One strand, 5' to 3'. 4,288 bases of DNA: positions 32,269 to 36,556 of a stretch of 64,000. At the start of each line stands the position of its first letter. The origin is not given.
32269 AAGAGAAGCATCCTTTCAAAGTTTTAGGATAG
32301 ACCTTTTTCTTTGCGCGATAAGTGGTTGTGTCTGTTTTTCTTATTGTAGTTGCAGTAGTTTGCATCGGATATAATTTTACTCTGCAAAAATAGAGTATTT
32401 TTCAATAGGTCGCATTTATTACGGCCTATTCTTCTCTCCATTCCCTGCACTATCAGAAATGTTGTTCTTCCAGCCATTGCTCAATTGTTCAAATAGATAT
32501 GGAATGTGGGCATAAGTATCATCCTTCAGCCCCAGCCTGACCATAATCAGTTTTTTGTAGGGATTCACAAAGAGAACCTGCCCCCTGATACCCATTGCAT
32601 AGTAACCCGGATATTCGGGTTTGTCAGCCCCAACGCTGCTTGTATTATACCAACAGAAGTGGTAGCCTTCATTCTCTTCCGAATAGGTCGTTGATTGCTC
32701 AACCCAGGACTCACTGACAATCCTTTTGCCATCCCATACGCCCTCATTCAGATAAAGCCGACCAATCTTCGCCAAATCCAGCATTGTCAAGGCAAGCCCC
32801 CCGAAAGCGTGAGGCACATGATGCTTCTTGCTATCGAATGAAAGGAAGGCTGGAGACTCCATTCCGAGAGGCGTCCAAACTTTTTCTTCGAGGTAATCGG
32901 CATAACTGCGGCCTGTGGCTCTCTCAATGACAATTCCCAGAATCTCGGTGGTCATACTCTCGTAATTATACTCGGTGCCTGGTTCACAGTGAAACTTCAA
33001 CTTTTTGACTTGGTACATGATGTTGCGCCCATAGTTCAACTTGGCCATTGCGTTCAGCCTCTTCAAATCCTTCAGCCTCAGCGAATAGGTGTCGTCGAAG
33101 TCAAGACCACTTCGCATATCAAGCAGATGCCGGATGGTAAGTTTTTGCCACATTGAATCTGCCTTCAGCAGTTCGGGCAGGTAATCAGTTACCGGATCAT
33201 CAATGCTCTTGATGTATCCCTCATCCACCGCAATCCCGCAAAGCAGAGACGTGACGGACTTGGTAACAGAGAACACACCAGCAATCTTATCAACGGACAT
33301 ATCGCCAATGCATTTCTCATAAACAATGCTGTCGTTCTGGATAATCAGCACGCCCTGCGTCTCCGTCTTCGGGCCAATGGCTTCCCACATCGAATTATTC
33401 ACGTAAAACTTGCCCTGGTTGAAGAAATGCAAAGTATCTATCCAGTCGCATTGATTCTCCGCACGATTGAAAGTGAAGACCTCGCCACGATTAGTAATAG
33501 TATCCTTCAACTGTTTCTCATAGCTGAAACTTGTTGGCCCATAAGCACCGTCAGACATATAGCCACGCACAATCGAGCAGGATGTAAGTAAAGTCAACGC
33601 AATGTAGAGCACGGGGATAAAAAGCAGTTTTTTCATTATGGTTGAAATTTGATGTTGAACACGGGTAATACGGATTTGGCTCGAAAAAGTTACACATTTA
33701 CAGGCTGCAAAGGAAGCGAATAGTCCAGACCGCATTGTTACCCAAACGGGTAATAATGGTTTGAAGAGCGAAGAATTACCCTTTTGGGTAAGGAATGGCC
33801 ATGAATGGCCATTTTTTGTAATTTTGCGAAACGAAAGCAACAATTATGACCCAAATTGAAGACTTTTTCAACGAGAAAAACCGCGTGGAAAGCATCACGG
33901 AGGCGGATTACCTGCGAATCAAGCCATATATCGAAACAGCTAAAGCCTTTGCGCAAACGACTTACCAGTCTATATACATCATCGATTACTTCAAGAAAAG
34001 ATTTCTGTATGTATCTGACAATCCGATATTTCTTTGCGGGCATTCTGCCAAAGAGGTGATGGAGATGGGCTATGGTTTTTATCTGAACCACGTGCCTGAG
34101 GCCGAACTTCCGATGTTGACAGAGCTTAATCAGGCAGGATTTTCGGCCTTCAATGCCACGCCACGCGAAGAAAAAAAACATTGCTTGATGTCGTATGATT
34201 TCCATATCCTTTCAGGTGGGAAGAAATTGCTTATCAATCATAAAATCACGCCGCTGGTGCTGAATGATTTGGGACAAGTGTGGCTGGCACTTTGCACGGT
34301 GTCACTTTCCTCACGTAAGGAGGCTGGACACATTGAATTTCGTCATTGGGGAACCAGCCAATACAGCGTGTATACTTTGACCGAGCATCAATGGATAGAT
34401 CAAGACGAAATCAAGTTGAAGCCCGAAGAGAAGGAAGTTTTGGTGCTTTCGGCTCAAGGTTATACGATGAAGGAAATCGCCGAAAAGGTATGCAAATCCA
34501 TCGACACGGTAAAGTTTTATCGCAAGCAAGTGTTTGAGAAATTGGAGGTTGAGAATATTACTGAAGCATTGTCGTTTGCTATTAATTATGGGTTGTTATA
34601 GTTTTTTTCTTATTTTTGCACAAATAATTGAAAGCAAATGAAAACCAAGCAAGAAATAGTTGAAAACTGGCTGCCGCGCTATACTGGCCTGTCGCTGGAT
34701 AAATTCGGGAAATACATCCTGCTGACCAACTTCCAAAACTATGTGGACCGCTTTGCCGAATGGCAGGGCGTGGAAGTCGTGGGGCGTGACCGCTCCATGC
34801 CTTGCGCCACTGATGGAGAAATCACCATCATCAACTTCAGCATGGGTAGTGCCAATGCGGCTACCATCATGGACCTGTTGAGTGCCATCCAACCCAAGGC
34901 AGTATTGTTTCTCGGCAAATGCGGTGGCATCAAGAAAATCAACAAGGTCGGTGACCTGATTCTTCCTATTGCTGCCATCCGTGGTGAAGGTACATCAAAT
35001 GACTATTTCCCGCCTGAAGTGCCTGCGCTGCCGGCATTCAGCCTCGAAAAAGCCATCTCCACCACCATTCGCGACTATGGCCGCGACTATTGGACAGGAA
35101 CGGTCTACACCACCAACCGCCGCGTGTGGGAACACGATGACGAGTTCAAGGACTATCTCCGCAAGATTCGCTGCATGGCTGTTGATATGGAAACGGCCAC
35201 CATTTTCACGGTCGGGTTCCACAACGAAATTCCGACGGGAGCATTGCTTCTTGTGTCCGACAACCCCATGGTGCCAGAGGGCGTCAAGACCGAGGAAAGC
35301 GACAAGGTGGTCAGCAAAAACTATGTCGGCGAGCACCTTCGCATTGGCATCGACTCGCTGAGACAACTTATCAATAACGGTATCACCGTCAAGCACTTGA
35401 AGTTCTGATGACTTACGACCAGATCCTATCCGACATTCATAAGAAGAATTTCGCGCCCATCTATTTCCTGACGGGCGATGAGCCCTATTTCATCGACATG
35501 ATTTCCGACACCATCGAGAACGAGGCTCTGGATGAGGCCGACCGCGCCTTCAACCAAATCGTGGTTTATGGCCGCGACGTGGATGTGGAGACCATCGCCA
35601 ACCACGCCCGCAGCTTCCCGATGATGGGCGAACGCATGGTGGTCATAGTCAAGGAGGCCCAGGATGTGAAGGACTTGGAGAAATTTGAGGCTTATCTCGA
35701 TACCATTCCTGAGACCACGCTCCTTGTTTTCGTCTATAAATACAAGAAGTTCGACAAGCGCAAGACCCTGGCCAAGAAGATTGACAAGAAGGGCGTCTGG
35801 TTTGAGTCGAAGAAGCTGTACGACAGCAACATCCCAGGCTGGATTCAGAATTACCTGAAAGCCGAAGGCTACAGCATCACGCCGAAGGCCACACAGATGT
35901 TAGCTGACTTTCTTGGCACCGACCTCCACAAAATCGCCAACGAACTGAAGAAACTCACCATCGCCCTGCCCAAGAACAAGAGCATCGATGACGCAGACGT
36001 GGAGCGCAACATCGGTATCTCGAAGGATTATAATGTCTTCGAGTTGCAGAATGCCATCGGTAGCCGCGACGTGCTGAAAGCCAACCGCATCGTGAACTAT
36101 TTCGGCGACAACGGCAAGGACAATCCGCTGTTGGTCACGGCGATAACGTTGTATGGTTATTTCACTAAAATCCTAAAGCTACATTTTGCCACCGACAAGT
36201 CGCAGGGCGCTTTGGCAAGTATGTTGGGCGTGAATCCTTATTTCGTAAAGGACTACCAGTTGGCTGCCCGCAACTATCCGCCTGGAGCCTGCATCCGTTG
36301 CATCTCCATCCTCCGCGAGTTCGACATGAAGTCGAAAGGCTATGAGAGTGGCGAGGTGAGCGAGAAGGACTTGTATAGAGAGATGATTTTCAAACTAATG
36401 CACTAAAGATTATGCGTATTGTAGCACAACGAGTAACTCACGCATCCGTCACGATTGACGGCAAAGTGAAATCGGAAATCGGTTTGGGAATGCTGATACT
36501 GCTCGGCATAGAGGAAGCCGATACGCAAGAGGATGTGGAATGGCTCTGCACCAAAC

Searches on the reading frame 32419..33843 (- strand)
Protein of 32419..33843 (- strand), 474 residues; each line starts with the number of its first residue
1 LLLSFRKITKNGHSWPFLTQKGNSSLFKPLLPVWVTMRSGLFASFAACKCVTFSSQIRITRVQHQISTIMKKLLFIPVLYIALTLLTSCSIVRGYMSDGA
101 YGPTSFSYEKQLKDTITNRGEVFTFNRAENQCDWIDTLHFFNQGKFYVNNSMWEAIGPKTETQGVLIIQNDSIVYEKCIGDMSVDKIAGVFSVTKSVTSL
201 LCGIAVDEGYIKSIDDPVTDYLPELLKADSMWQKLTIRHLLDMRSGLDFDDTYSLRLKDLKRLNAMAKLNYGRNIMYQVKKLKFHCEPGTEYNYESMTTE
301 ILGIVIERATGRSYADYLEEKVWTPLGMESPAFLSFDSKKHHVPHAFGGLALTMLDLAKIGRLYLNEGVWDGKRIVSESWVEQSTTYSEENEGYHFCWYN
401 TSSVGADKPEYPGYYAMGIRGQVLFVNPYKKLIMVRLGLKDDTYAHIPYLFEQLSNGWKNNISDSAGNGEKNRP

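Call 56: search_protein_families(library=pfam, proteins=[window:32419-33843:-], max_evalue=0.00001)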
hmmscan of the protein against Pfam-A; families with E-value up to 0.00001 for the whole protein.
window:32419-33843:- (474 aa): 1 family
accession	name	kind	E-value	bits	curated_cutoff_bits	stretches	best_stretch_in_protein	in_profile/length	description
PF00144.29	Beta-lactamase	-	2.5e-38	132.5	27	1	165-437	19-307/329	Beta-lactamase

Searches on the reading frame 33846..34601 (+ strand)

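Call 56: search_protein_families(library=pfam, proteins=[window:33846-34601:+], max_evalue=0.00001)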
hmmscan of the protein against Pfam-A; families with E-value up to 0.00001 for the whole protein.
window:33846-34601:+ (251 aa): 1 family
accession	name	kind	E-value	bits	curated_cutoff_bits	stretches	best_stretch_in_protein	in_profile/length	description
PF00196.25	GerE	-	2.6e-11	43.4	23.5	1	193-245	5-57/57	Bacterial regulatory proteins, luxR family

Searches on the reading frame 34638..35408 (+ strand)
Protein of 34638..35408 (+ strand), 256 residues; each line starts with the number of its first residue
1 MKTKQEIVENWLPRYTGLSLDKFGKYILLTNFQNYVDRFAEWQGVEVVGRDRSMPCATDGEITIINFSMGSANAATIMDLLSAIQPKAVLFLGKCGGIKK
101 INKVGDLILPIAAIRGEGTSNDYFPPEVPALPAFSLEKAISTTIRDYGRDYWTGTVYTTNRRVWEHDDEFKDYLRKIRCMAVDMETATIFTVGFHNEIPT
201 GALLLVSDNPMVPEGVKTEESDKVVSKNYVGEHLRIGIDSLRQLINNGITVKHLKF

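Call 56: search_protein_families(library=pfam, proteins=[window:34638-35408:+], max_evalue=0.00001)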
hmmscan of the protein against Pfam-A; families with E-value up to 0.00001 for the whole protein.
window:34638-35408:+ (256 aa): 1 family
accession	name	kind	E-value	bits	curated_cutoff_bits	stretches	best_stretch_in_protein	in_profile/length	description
PF01048.26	PNP_UDP_1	-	3.9e-31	108.7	25.1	1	51-224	33-216/233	Phosphorylase superfamily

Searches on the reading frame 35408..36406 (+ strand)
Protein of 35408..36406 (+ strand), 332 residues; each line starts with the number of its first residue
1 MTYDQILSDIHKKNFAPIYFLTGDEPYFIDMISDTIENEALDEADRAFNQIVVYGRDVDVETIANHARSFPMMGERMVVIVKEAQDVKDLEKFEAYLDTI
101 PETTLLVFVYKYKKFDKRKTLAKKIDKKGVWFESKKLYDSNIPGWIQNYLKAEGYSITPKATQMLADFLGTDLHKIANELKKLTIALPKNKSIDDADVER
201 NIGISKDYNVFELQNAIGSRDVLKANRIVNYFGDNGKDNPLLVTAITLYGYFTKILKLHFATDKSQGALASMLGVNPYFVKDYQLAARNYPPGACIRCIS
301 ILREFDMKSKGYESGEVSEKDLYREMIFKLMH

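Call 56: search_protein_families(library=pfam, proteins=[window:35408-36406:+], max_evalue=0.00001)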
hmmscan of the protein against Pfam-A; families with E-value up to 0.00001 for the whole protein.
window:35408-36406:+ (332 aa): 2 families
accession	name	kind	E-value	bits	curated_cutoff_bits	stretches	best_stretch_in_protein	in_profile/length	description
PF06144.19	DNA_pol3_delta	-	6.6e-18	65.3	21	1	19-133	1-122/124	DNA polymerase III, delta subunit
PF21694.2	DNA_pol3_delta_C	-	1.7e-07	31.7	27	1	209-310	3-104/121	DNA polymerase III delta subunit, C-terminal domain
